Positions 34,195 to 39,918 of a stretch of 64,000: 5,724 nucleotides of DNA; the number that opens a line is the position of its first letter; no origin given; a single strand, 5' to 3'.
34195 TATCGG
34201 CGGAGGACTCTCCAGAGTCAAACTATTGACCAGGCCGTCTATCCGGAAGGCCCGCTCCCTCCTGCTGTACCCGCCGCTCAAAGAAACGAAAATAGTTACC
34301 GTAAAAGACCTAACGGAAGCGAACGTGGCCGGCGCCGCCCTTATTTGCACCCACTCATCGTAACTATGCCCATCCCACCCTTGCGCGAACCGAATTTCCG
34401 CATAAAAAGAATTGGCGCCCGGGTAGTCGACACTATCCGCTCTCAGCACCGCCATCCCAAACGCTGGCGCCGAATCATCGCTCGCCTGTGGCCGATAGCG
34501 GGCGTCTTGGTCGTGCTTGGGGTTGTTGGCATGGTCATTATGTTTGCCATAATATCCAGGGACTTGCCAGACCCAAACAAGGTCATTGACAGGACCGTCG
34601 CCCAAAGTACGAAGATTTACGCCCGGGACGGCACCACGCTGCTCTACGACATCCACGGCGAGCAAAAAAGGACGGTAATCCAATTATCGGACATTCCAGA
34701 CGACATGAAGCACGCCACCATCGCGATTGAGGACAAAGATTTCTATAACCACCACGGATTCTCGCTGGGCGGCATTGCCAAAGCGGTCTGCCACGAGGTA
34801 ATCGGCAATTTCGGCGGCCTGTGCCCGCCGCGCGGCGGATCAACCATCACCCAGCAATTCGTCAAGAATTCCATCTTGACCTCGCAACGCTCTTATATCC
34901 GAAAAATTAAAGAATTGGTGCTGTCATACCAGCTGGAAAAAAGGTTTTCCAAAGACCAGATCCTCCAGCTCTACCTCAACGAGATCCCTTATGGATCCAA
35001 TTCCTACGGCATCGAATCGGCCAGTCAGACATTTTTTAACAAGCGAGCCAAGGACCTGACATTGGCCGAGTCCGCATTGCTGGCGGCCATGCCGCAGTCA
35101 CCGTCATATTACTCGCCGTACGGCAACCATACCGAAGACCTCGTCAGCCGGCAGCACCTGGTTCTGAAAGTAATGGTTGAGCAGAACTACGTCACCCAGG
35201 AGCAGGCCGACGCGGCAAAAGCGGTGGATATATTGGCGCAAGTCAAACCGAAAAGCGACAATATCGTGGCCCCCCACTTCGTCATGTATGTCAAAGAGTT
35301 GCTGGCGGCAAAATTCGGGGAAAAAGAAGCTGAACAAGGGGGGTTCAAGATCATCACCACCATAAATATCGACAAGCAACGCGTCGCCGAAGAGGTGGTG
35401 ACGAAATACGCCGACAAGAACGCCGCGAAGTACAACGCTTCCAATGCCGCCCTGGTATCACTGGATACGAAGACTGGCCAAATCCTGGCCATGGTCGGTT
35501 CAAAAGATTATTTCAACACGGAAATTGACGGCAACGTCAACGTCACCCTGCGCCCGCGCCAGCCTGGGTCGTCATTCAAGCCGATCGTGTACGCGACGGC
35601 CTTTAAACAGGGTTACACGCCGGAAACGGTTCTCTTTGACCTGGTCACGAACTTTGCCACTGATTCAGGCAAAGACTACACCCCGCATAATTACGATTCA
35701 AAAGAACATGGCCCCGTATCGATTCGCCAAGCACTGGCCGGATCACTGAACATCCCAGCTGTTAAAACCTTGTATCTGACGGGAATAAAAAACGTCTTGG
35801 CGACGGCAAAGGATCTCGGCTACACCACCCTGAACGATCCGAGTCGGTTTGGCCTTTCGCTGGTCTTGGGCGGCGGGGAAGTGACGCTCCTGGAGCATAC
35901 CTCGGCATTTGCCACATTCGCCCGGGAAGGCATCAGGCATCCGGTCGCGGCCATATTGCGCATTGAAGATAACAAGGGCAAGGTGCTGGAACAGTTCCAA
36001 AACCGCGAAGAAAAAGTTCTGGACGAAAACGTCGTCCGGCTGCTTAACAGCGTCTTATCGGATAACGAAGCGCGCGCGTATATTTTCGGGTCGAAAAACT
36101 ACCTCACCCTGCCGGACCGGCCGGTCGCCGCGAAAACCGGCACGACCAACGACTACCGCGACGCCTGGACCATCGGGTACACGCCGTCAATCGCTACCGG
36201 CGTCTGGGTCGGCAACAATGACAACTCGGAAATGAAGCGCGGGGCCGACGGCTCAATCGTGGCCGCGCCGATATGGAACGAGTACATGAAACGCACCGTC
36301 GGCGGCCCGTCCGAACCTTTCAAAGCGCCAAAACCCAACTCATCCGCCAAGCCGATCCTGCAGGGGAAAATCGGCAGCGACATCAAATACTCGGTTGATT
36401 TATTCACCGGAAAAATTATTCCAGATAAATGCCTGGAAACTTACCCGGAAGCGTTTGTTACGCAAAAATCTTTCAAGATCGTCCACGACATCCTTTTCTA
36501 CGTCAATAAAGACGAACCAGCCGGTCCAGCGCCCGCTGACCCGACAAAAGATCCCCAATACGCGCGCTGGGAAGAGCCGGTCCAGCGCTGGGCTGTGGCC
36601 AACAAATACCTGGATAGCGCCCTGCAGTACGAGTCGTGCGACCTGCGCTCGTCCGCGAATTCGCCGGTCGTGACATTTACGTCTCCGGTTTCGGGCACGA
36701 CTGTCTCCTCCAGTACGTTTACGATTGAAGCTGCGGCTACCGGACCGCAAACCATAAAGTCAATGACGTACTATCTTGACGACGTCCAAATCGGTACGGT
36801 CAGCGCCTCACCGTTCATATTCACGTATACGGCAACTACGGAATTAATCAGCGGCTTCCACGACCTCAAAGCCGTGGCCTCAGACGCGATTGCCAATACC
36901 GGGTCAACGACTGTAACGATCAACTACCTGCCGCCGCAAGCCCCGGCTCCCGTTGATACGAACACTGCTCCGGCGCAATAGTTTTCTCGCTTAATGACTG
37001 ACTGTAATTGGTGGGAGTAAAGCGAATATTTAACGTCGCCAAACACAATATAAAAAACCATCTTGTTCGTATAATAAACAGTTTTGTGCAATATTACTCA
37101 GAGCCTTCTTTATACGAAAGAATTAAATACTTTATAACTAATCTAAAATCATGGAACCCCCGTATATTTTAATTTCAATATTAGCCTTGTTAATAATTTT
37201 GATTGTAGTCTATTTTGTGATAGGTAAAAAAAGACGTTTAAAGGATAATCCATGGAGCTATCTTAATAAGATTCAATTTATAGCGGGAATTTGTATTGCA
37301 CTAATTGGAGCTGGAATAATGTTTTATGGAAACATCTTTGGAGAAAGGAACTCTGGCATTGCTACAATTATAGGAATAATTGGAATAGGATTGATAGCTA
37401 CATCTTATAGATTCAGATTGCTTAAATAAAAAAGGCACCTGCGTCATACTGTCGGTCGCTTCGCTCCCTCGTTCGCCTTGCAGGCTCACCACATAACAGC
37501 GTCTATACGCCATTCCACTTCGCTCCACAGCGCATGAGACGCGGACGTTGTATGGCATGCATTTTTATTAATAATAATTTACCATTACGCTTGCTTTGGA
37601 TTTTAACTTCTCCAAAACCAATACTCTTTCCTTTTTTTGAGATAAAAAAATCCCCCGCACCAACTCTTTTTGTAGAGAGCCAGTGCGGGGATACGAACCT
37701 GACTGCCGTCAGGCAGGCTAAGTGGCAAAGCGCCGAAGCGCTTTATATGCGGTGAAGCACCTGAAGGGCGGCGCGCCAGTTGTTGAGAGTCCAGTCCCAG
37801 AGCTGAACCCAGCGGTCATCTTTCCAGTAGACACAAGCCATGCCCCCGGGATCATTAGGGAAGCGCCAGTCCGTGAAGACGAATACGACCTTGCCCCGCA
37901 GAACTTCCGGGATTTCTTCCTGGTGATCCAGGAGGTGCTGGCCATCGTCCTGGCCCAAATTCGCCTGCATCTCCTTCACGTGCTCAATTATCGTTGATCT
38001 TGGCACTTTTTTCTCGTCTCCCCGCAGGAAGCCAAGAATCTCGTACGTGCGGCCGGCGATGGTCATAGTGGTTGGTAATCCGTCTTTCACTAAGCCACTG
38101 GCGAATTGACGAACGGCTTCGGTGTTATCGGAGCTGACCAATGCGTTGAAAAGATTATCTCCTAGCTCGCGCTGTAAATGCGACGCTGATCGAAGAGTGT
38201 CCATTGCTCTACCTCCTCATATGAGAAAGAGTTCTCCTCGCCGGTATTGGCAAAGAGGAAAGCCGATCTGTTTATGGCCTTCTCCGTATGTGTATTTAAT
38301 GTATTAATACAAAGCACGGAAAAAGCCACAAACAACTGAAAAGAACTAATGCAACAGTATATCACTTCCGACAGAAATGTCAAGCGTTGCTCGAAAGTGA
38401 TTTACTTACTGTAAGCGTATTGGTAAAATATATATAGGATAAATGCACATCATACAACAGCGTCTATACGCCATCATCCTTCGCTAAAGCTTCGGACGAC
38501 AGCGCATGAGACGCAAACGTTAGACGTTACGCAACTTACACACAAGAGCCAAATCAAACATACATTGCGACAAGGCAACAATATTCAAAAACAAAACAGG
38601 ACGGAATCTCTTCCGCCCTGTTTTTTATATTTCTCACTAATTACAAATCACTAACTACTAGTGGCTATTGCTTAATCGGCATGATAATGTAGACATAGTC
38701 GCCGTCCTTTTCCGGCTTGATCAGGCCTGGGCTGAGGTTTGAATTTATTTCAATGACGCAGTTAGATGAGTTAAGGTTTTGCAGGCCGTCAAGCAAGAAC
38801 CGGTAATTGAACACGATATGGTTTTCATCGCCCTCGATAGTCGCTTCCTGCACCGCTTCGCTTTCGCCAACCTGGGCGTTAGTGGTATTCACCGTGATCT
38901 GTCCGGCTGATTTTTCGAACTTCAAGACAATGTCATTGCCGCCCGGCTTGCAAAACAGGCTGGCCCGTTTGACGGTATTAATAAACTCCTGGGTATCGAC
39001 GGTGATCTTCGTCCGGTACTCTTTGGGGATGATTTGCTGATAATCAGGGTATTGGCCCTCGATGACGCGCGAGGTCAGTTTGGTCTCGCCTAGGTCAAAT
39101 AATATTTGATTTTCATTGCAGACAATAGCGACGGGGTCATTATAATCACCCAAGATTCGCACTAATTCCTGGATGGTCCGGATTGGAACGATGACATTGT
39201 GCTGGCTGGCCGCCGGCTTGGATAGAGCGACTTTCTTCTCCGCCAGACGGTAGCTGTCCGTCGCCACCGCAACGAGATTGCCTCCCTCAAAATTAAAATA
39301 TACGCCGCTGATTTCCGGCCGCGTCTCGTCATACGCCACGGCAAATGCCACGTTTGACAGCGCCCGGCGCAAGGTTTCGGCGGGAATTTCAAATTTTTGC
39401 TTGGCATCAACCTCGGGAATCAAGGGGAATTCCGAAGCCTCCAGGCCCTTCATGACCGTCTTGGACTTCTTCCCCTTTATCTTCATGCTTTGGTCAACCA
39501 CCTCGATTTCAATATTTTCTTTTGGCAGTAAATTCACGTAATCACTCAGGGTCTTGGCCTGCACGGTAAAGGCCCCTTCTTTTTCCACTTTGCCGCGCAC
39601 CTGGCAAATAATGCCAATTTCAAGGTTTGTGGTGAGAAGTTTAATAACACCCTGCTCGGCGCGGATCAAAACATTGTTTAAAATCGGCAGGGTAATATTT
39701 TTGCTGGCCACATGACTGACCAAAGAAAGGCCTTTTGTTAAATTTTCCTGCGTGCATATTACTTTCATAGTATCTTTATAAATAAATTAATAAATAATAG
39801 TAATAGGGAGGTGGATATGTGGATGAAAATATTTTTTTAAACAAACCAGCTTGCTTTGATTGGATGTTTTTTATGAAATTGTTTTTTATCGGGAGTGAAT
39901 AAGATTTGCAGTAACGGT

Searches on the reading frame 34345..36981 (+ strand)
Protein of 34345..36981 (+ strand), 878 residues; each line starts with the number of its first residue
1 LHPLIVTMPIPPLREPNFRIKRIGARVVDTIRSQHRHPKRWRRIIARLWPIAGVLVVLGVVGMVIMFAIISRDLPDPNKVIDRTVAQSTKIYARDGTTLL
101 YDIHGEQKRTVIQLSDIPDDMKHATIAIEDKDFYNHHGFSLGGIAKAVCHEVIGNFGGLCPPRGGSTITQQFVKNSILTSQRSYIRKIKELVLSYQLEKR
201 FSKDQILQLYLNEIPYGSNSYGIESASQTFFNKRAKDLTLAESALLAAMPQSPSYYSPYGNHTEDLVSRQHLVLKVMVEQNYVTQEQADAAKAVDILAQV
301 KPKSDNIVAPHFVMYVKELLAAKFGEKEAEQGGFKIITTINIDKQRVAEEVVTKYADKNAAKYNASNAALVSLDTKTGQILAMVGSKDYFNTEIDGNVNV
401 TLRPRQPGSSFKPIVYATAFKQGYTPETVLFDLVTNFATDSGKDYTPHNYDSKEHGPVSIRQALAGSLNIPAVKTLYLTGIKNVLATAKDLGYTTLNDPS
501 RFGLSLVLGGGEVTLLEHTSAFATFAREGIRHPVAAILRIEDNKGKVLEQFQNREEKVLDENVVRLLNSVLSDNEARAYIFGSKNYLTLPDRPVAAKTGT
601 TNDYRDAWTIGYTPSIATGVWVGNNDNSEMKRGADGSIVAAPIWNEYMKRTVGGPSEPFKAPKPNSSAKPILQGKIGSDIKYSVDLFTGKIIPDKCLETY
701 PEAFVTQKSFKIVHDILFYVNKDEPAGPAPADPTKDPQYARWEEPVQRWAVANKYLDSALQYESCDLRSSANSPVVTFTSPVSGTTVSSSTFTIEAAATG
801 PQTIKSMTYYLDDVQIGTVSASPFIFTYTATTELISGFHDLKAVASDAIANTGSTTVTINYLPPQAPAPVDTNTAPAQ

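Call 35: search_protein_families(library=pfam, proteins=[window:34345-36981:+], max_evalue=0.001)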
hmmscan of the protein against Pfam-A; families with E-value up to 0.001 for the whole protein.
window:34345-36981:+ (878 aa): 3 families
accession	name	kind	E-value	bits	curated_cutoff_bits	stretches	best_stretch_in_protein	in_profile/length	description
PF00912.28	Transgly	-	2e-59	200.4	27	1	100-277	5-177/178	Transglycosylase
PF00905.27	Transpeptidase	-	9.1e-26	91.2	22.1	1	370-649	3-299/299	Penicillin binding protein transpeptidase domain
PF17957.7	Big_7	-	2.5e-12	47.7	24.1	1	774-843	1-70/70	Bacterial Ig domain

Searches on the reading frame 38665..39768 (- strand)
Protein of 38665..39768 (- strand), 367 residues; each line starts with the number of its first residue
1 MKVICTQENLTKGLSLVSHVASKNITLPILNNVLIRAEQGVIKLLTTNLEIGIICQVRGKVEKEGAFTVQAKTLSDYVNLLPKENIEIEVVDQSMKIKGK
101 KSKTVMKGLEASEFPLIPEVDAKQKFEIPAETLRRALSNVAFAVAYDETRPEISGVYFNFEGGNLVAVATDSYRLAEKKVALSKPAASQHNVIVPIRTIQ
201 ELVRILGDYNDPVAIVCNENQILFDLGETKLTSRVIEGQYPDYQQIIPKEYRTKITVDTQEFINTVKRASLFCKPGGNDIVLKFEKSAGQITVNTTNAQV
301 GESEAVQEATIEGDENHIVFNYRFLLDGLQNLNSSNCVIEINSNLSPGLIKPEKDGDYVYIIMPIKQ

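Call 36: search_protein_families(library=pfam, proteins=[window:38665-39768:-], max_evalue=0.001)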
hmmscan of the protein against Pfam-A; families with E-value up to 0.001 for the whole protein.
window:38665-39768:- (367 aa): 3 families
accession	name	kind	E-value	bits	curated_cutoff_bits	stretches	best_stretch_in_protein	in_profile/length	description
PF02767.21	DNA_pol3_beta_2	-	2.9e-36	124.7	27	1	127-242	1-116/116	DNA polymerase III beta subunit, central domain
PF00712.24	DNA_pol3_beta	-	8.8e-30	103.8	24.4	2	1-118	1-120/120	DNA polymerase III beta subunit, N-terminal domain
PF02768.20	DNA_pol3_beta_3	-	2.8e-23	82.5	27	1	245-365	2-120/121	DNA polymerase III beta subunit, C-terminal domain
